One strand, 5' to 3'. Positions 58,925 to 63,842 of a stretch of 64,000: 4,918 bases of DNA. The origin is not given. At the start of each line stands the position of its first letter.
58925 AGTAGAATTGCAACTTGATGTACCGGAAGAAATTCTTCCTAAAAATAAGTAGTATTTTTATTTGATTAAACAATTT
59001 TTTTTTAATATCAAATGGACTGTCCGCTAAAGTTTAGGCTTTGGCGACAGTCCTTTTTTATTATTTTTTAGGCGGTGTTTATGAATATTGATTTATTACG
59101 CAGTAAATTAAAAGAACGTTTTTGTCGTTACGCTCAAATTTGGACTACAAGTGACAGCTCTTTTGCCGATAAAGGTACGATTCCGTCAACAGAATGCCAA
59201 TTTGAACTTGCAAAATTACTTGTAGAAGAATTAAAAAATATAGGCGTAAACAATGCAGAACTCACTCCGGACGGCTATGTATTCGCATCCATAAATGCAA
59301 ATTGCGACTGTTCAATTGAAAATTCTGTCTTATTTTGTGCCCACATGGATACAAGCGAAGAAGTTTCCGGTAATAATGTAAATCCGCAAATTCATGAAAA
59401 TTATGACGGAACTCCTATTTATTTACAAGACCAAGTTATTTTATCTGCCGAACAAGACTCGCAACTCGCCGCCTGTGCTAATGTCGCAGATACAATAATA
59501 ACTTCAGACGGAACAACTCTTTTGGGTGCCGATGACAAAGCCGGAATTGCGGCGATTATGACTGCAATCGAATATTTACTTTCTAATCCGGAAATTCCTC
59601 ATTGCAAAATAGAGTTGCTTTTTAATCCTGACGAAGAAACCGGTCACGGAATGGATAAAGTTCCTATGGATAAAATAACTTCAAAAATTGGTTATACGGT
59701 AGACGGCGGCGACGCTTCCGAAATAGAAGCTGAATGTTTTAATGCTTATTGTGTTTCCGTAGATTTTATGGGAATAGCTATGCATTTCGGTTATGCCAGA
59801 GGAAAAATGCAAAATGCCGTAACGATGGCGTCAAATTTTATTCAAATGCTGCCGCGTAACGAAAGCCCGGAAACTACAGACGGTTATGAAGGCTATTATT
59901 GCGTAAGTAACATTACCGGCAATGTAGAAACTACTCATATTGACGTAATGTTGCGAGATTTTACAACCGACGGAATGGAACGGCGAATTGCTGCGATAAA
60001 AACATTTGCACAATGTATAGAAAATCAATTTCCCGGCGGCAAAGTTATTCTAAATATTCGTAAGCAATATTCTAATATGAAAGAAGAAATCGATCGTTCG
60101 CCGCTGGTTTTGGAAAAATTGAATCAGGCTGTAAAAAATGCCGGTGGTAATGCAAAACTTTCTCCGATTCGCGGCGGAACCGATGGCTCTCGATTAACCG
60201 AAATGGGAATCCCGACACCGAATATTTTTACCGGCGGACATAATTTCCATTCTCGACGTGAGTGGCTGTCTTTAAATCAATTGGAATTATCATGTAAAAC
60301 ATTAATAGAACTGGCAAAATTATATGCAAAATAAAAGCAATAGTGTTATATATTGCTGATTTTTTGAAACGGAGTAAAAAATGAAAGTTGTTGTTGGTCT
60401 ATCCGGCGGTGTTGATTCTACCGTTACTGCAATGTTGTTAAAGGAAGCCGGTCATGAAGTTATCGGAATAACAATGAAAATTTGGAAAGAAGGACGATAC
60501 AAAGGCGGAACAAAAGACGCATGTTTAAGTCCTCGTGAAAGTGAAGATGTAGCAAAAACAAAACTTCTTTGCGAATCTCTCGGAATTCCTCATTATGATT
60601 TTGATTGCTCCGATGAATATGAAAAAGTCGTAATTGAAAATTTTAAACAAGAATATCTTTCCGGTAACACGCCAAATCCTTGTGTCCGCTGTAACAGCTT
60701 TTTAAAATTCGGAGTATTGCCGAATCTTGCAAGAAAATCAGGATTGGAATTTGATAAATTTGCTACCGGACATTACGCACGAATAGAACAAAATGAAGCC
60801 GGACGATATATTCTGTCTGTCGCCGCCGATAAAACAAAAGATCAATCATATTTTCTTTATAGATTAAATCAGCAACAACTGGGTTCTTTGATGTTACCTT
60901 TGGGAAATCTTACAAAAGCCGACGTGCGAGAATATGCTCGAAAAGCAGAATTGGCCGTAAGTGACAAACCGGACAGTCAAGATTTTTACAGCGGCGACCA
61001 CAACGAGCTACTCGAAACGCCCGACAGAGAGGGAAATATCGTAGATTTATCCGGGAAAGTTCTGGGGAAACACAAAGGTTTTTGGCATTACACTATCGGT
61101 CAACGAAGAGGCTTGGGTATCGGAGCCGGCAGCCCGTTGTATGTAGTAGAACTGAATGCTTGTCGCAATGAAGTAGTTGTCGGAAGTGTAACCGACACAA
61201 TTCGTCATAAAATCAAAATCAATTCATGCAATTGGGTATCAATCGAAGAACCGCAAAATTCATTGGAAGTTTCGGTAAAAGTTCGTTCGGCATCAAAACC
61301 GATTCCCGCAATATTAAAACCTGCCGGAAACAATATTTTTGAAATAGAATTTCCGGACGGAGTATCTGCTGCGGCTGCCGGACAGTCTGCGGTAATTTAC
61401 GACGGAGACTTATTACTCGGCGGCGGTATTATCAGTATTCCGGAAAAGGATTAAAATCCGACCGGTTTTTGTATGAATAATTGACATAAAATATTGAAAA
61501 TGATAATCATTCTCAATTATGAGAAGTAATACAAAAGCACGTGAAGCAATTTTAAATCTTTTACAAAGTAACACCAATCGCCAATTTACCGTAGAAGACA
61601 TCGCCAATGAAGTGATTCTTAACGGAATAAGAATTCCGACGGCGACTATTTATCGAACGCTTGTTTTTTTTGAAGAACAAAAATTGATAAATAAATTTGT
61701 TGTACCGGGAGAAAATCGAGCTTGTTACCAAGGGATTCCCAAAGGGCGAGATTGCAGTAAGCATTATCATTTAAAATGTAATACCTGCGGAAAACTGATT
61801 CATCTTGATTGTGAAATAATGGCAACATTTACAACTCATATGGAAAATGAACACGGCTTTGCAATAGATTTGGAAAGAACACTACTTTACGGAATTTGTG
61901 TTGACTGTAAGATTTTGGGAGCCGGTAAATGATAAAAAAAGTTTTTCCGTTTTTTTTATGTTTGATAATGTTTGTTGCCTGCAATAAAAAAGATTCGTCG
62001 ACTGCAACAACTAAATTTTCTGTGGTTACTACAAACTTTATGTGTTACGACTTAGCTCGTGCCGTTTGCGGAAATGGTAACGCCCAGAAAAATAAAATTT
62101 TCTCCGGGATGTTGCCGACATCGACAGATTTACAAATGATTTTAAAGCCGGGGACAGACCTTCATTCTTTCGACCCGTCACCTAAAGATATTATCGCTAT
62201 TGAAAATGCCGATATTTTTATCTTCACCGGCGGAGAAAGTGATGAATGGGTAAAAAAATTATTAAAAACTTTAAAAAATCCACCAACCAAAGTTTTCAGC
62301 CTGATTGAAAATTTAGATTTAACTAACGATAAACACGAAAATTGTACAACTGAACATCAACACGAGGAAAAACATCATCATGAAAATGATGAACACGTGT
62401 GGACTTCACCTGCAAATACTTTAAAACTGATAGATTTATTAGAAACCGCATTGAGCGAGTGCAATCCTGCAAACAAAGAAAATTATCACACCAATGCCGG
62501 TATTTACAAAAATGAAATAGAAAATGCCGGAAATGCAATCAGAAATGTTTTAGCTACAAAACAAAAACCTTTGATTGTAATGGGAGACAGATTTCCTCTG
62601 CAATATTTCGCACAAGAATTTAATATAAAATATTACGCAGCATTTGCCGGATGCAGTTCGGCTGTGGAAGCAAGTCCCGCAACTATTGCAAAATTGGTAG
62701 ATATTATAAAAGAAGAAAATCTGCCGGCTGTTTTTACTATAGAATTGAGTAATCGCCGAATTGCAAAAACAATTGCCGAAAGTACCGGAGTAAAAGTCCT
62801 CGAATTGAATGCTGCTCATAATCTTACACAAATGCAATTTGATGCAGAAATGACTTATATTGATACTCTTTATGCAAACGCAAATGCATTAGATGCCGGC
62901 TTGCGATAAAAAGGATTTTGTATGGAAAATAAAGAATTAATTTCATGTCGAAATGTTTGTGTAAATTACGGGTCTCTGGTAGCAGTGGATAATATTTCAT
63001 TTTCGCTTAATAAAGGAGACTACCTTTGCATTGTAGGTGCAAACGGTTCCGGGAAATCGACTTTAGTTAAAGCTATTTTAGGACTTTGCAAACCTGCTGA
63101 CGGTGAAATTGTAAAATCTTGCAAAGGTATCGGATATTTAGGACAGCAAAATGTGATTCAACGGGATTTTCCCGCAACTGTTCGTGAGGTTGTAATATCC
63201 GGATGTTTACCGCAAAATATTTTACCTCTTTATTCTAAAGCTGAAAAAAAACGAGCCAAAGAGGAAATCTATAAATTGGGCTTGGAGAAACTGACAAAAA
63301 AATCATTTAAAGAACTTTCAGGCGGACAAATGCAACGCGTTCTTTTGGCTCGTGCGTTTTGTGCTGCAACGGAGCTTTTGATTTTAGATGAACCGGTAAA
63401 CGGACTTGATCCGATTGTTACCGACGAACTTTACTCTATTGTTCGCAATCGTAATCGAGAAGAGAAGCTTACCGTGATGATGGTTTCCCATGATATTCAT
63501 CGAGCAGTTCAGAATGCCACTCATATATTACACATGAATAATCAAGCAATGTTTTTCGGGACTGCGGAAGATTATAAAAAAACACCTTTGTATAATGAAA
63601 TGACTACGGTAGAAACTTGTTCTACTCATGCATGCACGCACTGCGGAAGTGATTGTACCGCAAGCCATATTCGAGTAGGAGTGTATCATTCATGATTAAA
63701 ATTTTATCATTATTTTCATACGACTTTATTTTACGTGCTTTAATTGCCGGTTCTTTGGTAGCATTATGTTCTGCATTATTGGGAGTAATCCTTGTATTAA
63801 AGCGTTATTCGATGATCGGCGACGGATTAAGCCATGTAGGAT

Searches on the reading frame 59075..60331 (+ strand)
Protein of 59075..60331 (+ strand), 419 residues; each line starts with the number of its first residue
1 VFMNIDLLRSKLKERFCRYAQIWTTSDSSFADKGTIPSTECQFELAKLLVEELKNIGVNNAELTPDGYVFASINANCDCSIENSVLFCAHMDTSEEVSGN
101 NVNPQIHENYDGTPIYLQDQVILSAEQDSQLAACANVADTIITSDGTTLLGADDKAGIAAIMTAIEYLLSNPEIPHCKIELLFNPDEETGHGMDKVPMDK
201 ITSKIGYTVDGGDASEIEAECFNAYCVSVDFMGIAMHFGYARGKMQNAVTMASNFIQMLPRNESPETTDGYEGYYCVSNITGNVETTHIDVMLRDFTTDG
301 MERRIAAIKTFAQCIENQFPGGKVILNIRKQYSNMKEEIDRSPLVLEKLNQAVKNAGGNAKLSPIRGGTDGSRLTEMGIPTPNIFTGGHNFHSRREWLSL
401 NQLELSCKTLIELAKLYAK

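Call 26: search_protein_families(library=pfam, proteins=[window:59075-60331:+], max_evalue=0.00001)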
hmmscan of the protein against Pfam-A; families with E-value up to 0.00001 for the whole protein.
window:59075-60331:+ (419 aa): 2 families
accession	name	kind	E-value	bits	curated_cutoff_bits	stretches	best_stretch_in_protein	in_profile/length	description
PF01546.33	Peptidase_M20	-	4.3e-12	46.8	24.6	1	152-414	34-204/206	Peptidase family M20/M25/M40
PF07687.19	M20_dimer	-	4.5e-08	33.5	21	1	227-320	9-104/107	Peptidase dimerisation domain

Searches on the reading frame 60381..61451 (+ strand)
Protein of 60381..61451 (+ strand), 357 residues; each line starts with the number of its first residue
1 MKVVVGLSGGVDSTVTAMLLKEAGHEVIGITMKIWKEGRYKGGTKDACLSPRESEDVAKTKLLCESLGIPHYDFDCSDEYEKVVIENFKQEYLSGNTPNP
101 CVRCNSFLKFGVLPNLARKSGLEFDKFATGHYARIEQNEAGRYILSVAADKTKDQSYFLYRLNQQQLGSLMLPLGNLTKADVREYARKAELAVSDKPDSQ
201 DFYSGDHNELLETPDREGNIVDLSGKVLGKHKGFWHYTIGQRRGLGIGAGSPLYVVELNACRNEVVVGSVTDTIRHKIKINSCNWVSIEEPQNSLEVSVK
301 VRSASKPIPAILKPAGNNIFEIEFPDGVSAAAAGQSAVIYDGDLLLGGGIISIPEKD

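Call 26: search_protein_families(library=pfam, proteins=[window:60381-61451:+], max_evalue=0.00001)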
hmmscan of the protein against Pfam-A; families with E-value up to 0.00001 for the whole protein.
window:60381-61451:+ (357 aa): 4 families
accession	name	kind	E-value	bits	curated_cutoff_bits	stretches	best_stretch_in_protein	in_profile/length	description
PF03054.22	tRNA_Me_trans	-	3.6e-67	226.4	20.6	1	1-201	1-196/202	tRNA methyl transferase HUP domain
PF20259.3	tRNA_Me_trans_M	-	5.1e-21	74.4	27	1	214-269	9-66/66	tRNA methyl transferase PRC-barrel domain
PF20258.4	tRNA_Me_trans_C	-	5e-19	68.9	20.6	1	275-351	1-77/77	Aminomethyltransferase beta-barrel domain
PF02540.23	NAD_synthase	-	1e-07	31.8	21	1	2-92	20-96/242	NAD synthase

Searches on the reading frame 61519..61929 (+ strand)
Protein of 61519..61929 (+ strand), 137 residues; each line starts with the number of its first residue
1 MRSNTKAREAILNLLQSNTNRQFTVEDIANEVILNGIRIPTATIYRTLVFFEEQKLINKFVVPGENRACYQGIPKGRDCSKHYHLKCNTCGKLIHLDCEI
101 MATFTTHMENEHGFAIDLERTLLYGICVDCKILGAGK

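Call 26: search_protein_families(library=pfam, proteins=[window:61519-61929:+], max_evalue=0.00001)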
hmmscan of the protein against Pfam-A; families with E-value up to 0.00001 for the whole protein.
window:61519-61929:+ (137 aa): 1 family
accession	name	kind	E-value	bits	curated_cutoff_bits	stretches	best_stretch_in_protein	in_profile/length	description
PF01475.25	FUR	-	2.6e-18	66.7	23.1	1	4-116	6-113/121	Ferric uptake regulator family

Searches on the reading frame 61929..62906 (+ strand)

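Call 26: search_protein_families(library=pfam, proteins=[window:61929-62906:+], max_evalue=0.00001)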
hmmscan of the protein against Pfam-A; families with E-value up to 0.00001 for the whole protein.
window:61929-62906:+ (326 aa): 1 family
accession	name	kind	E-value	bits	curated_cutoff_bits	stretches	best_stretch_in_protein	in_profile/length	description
PF01297.22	ZnuA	-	4.7e-62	210.3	29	1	32-322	1-261/263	Zinc-uptake complex component A periplasmic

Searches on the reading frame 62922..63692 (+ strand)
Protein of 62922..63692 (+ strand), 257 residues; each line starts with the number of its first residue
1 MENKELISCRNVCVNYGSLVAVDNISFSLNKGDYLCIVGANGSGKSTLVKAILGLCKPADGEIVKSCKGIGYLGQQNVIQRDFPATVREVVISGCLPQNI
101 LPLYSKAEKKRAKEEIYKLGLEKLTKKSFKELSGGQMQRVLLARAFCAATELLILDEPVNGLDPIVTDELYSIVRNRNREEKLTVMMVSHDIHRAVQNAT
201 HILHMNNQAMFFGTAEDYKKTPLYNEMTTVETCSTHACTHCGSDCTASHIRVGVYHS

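Call 27: search_protein_families(library=pfam, proteins=[window:62922-63692:+], max_evalue=0.00001)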
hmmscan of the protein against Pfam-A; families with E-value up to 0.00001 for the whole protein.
window:62922-63692:+ (257 aa): 3 families
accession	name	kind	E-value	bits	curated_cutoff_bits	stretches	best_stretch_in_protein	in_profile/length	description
PF00005.33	ABC_tran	-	1.2e-27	97.6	25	1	23-160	2-137/137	ABC transporter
PF13304.12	AAA_21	-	9e-12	46.1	27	0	36-56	3-23/304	AAA domain, putative AbiEii toxin, Type IV TA system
PF02463.25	SMC_N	-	1.1e-06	28.7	40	0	34-53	26-48/220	RecF/RecN/SMC N terminal domain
